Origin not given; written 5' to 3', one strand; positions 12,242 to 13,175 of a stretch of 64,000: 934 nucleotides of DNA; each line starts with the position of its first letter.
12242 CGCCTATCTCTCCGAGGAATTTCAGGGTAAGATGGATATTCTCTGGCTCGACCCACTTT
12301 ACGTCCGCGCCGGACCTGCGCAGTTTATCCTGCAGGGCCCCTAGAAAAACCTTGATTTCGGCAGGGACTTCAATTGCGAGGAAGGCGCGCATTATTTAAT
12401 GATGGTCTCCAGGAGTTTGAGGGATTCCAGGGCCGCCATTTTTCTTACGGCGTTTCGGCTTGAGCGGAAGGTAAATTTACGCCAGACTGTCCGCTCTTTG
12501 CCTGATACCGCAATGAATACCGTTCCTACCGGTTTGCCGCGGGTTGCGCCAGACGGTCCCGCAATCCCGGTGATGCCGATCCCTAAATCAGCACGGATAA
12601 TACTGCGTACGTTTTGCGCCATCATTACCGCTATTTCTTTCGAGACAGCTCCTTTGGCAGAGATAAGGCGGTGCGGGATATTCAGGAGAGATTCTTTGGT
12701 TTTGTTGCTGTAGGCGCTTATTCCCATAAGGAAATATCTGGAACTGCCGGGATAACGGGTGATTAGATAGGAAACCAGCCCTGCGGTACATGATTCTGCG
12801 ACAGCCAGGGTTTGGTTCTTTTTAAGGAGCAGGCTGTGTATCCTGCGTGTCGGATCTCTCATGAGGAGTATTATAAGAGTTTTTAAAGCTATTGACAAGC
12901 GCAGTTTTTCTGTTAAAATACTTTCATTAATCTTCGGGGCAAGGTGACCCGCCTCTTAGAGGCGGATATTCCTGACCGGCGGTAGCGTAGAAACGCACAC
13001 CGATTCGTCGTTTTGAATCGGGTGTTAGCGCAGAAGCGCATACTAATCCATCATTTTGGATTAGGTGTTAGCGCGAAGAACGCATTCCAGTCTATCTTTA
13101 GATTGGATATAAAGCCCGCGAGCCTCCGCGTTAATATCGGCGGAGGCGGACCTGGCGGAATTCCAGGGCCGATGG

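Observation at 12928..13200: FMN riboswitch about twice the usual length: triplicated two-hairpin module in P3 and an extra hairpin in the P2 loop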

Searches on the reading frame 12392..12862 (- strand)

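Call 84: search_protein_families(library=pfam, proteins=[window:12392-12862:-], max_evalue=0.00001)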
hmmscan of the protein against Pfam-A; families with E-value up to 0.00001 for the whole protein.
window:12392-12862:- (156 aa): 1 family
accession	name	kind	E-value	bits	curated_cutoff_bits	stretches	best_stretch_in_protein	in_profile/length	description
PF02464.23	CinA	-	4.2e-51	173.1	23.5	1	6-153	6-153/155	Competence-damaged protein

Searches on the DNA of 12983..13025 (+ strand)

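Call 39: build_rna_model(alignment_id=A2, structure=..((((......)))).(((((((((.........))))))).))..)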
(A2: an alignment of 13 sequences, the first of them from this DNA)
Model R1 built from alignment A2 (13 sequences, 47 columns); structure: as given.
model positions 43; base pairs 13; branch points 1; effective number of sequences 13; information 0.912 bits per position. Calibrated on 0.2 Mb of random sequence (short: E-values are rough).
structure used (alignment columns):
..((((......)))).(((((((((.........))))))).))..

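Call 40: search_with_rna_model(model_id=R1, source=window, filters=off, max_evalue=10)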
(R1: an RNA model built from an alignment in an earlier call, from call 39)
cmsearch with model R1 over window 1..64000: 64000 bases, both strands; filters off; matches with E-value up to 10: 15.
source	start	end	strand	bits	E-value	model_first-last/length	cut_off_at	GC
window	13026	13068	+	52.5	3.4e-10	1-43/43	no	0.42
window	12983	13025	+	50.9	7.8e-10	1-43/43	no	0.49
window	13069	13110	+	39.3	3.8e-07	1-43/43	no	0.4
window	23191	23232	-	10.7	1.4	1-43/43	no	0.57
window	28283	28324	-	10.1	1.9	1-43/43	no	0.6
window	60427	60465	+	9.1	3.3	1-43/43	no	0.49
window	24356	24408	-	8.7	3.9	1-43/43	no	0.55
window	59098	59135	+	8.5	4.5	1-43/43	no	0.29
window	47658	47689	+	7.9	6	1-43/43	no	0.59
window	32959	32991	+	7.8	6.4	1-43/43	no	0.58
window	13043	13064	-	7.5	7.4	18-39/43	no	0.32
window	2697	2727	-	7.4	8.2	1-43/43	no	0.55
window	12374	12402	+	7.3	8.6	1-43/43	no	0.45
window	14457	14488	-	7.2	9.1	1-43/43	no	0.44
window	10278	10310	-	7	9.9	1-43/43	no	0.52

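Call 41: search_with_rna_model(model_id=R1, sources=[L001, L002, L003, L004, L005, L006, L007, L008, L009, L010, L011, L012, L013, L014, L015, L016, L017, L018, L019, L020, L021, L022, L023, L024, L025, L026, L027, L028, L029, L030, L031, L032, L033, L034, L035, L036, L037, L038, L039, L040, L041, L042, L043, L044, L045, L046, L047, L048, L049, L050, L051, L052, L053, L054, L055, L056, L057, L058, L059, L060, L061, L062, L063, L064, L065, L066, L067, L068, L069, L070, L071, L072, L073, L074, L075, L076, L077, L078, L079, L080, L081, L082, L083, L084, L085, L086, L110, L156, L208, L209], max_evalue=1, make_alignment=true)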
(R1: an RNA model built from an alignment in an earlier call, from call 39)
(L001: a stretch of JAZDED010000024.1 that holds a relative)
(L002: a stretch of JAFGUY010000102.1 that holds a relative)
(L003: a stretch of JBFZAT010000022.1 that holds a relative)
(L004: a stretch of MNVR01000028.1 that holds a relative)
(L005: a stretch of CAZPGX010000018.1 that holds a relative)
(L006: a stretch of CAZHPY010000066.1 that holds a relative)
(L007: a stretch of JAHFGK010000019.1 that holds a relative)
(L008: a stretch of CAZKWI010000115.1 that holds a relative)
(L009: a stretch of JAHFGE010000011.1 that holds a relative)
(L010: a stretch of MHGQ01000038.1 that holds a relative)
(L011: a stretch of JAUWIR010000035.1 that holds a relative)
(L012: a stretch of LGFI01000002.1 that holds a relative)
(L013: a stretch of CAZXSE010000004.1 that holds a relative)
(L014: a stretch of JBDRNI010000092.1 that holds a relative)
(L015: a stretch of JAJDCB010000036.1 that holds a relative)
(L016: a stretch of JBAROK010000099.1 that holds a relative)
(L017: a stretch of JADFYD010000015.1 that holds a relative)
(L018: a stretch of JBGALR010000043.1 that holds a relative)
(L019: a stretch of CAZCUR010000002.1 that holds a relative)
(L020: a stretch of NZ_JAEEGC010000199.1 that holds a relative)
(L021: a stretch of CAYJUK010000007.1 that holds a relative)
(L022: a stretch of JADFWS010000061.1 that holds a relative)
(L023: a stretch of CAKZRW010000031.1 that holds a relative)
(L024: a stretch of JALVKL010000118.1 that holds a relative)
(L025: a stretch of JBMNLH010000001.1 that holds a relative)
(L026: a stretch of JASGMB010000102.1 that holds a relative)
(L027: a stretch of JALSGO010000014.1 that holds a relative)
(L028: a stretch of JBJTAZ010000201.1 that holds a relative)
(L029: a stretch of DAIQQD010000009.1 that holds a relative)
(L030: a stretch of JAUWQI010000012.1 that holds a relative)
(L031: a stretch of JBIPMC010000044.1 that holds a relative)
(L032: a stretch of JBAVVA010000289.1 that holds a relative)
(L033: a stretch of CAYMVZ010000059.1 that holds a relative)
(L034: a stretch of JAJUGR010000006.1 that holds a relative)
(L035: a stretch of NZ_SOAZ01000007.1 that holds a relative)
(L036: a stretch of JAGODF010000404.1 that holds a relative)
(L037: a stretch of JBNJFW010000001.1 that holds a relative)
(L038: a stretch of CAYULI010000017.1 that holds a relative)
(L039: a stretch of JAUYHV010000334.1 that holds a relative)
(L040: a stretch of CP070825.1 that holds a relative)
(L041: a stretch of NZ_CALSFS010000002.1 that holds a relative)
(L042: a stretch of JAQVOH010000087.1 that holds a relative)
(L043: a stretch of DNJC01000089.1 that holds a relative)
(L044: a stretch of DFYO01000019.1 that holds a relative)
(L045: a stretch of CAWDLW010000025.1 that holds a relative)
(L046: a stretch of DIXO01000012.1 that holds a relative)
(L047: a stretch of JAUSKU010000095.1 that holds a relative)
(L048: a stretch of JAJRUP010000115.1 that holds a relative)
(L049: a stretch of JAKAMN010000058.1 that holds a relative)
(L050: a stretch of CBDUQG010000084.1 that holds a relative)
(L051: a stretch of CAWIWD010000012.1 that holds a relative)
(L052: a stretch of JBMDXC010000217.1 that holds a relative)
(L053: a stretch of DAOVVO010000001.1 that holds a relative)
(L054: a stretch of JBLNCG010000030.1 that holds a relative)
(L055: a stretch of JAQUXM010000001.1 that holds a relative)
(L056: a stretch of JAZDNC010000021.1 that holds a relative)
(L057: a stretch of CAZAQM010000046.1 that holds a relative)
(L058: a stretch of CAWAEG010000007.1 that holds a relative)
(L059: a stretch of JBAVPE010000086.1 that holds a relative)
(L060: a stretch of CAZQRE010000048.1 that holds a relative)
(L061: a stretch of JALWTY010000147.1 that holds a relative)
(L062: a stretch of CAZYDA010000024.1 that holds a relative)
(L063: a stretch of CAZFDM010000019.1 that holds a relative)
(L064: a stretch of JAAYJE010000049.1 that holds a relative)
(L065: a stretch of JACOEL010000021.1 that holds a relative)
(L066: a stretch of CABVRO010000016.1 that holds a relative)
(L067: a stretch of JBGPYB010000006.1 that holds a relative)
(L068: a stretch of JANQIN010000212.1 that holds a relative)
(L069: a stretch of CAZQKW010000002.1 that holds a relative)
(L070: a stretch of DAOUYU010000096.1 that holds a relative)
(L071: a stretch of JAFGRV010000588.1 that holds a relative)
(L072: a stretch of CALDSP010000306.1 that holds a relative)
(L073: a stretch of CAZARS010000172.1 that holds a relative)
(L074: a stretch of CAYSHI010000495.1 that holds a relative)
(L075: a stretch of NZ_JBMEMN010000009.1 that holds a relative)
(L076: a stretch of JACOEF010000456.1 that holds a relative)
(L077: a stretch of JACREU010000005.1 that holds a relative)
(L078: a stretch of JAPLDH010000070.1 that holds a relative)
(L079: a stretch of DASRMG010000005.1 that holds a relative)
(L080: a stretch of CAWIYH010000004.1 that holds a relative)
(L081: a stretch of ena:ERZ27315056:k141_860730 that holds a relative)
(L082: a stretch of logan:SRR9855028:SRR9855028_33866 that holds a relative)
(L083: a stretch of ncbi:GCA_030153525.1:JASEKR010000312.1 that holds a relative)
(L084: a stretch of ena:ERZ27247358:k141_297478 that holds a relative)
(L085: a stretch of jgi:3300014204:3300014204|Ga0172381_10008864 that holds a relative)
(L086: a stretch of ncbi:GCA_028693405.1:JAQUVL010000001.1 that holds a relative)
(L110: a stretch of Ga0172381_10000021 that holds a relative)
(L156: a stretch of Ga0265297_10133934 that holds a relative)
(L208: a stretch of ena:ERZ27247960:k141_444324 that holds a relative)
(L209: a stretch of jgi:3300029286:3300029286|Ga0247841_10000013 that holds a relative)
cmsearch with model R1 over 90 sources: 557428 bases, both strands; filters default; matches with E-value up to 1: 20.
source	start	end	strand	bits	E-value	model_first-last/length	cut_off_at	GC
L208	1214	1256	+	56.6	3.3e-10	1-43/43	no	0.49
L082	1224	1266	+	51.5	5.2e-09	1-43/43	no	0.47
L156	1577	1619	+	47.9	3.3e-08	1-43/43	no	0.58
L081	1227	1269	+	46.5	7e-08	1-43/43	no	0.47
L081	1270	1312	+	45.5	1.2e-07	1-43/43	no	0.42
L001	2703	2745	+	44.1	2.6e-07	1-43/43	no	0.56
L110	5189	5233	+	41.8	8.7e-07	1-43/43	no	0.47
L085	1225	1269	+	39.9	2.3e-06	1-43/43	no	0.49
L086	1225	1269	+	39.9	2.3e-06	1-43/43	no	0.49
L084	1225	1269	+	39.5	2.8e-06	1-43/43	no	0.51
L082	1316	1356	+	39.4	3e-06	1-43/43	no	0.44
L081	1313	1354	+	39.3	3.3e-06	1-43/43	no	0.4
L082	1267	1309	+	38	6.3e-06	1-43/43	no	0.49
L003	2886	2927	+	38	6.4e-06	1-43/43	no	0.52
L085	1335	1377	+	37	1.1e-05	1-43/43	no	0.53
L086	1335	1377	+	37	1.1e-05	1-43/43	no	0.53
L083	1279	1321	+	36.6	1.3e-05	1-43/43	no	0.53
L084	1335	1377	+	34.9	3.3e-05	1-43/43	no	0.51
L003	2736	2821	+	25.3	0.0054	1-43/43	no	0.49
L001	2759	2804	+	23.4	0.015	1-43/43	no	0.52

Alignment A3: 20 matches aligned to the model, 101 columns, each read 5' to 3' on its own strand. Consensus structure (alignment columns), stored with it:
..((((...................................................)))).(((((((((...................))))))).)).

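Call 54: search_with_rna_model(model_id=R1, sources=[L210, L211, L212, L213], max_evalue=1, filters=off)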
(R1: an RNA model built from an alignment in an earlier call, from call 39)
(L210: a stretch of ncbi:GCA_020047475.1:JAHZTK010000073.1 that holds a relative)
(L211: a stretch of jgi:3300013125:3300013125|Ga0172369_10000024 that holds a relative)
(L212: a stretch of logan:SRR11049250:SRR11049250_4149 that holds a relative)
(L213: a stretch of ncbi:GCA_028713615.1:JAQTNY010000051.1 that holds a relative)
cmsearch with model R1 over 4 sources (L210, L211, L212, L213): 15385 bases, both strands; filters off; matches with E-value up to 1: 11.
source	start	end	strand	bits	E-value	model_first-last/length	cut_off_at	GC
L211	2871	2913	-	49.3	4.4e-10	1-43/43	no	0.53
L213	1153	1196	+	44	7.3e-09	1-43/43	no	0.43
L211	3002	3045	-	26.9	6.2e-05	1-43/43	no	0.39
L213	1338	1382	-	25.5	0.00013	1-43/43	no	0.44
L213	1224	1268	+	22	0.00083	1-43/43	no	0.62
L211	2931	2974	-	18.9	0.0044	1-43/43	no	0.5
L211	2781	2825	-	18.8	0.0046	1-43/43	no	0.58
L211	2980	3030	+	10.2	0.43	1-43/43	no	0.45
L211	1150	1169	-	9.3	0.72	1-43/43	no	0.6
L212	1150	1169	-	9.3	0.72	1-43/43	no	0.6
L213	1319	1367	+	9.1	0.8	1-43/43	no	0.43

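Call 56: search_with_rna_model(model_id=R1, source=L211, start=2700, end=3060, max_evalue=1, filters=off, show_alignments=5)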
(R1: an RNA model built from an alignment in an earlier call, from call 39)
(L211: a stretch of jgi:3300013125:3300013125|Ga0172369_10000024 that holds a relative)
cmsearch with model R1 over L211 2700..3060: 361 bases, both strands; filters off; matches with E-value up to 1: 7.
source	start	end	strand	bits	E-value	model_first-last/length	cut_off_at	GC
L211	2871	2913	-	49.3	1e-11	1-43/43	no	0.53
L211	3002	3045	-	26.9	1.4e-06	1-43/43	no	0.39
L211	2931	2974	-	18.9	0.0001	1-43/43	no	0.5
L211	2781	2825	-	18.8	0.00011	1-43/43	no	0.58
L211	2980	3030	+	10.2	0.01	1-43/43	no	0.45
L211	2875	2896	+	3.7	0.32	18-39/43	no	0.59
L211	2741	2769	-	3.1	0.45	1-43/43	no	0.55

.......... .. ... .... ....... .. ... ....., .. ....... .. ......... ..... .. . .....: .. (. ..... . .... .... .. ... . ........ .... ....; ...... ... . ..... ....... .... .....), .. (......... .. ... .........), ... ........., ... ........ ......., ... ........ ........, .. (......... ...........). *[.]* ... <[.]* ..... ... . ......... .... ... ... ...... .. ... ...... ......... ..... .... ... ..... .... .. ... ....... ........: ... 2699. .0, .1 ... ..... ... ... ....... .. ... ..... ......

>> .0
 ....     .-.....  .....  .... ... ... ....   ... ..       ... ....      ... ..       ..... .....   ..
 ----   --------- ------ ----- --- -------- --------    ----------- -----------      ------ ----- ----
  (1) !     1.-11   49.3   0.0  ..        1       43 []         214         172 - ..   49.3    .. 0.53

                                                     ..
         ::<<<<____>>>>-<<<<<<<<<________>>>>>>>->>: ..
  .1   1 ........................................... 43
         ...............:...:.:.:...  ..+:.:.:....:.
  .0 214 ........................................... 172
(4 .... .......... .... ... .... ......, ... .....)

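Call 60: search_with_rna_model(model_id=R1, source=L214, max_evalue=1, filters=off)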
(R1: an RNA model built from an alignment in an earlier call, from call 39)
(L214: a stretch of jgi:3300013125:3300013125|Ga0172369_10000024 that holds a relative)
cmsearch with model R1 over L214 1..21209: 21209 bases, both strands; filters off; matches with E-value up to 1: 6.
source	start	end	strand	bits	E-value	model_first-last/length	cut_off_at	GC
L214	11371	11413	-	49.3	6.1e-10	1-43/43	no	0.53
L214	11502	11545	-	26.9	8.5e-05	1-43/43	no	0.39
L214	11431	11474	-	18.9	0.006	1-43/43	no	0.5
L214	11281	11325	-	18.8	0.0063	1-43/43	no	0.58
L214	11480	11530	+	10.2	0.59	1-43/43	no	0.45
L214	9650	9669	-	9.3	0.99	1-43/43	no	0.6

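Call 61: search_with_rna_model(model_id=R1, sources=[L207, L215, L213, L210], max_evalue=5, filters=off)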
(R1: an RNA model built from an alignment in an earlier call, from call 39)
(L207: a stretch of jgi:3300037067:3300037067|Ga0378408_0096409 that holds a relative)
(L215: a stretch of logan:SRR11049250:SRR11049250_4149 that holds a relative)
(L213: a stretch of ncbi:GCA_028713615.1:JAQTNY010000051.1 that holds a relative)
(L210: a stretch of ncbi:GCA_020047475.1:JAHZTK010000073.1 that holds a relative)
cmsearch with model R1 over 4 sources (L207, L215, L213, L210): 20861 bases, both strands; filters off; matches with E-value up to 5: 11.
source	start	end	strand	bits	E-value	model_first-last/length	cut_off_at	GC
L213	1153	1196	+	44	9.9e-09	1-43/43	no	0.43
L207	1251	1295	-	32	5.8e-06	1-43/43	no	0.62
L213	1338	1382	-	25.5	0.00018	1-43/43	no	0.44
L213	1224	1268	+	22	0.0011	1-43/43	no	0.62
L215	8147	8166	-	9.3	0.97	1-43/43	no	0.6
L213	1319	1367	+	9.1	1.1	1-43/43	no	0.43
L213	1843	1883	+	8.5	1.5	1-43/43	no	0.41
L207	2047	2097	+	6.9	3.4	1-43/43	no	0.59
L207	1323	1360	-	6.9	3.5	1-43/43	no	0.47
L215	4311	4354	+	6.6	4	1-43/43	no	0.52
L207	1426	1476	+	6.4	4.4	1-43/43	no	0.41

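Call 70: search_with_rna_model(model_id=R1, sources=[window, L001, L003, L082, L083, L084, L110, L156, L207, L208, L211, L213], max_evalue=0.05, make_alignment=true)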
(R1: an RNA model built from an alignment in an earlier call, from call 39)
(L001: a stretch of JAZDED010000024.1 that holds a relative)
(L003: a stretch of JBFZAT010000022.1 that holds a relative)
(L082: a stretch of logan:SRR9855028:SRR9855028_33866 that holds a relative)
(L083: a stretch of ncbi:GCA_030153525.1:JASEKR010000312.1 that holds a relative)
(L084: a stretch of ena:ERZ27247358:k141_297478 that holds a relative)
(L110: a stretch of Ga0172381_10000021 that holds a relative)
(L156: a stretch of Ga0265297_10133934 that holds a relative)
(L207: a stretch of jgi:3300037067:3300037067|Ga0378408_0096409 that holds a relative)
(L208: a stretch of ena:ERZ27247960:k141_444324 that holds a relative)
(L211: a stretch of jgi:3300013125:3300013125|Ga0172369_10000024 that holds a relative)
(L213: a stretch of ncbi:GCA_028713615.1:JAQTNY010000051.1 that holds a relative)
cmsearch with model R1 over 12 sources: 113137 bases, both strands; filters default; matches with E-value up to 0.05: 22.
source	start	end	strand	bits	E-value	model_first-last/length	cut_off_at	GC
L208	1214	1256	+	56.6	6.7e-11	1-43/43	no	0.49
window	13026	13068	+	52.5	5.9e-10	1-43/43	no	0.42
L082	1224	1266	+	51.5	1e-09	1-43/43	no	0.47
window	12983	13025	+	50.9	1.4e-09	1-43/43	no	0.49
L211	2871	2913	-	49.3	3.2e-09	1-43/43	no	0.53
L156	1577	1619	+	47.9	6.8e-09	1-43/43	no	0.58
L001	2703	2745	+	44.1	5.2e-08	1-43/43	no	0.56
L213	1153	1196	+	44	5.3e-08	1-43/43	no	0.43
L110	5189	5233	+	41.8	1.8e-07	1-43/43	no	0.47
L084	1225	1269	+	39.5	5.8e-07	1-43/43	no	0.51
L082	1316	1356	+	39.4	6.1e-07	1-43/43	no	0.44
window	13069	13110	+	39.3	6.6e-07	1-43/43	no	0.4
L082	1267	1309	+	38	1.3e-06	1-43/43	no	0.49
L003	2886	2927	+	38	1.3e-06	1-43/43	no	0.52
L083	1279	1321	+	36.6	2.7e-06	1-43/43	no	0.53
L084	1335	1377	+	34.9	6.6e-06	1-43/43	no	0.51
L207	1251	1295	-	32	3.2e-05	1-43/43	no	0.62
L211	3002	3045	-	26.9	0.00045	1-43/43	no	0.39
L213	1338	1382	-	25.5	0.00099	1-43/43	no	0.44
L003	2736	2821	+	25.3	0.0011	1-43/43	no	0.49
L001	2759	2804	+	23.4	0.003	1-43/43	no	0.52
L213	1224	1268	+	22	0.0061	1-43/43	no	0.62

Alignment A4: 22 matches aligned to the model, 102 columns, each read 5' to 3' on its own strand. Consensus structure (alignment columns), stored with it:
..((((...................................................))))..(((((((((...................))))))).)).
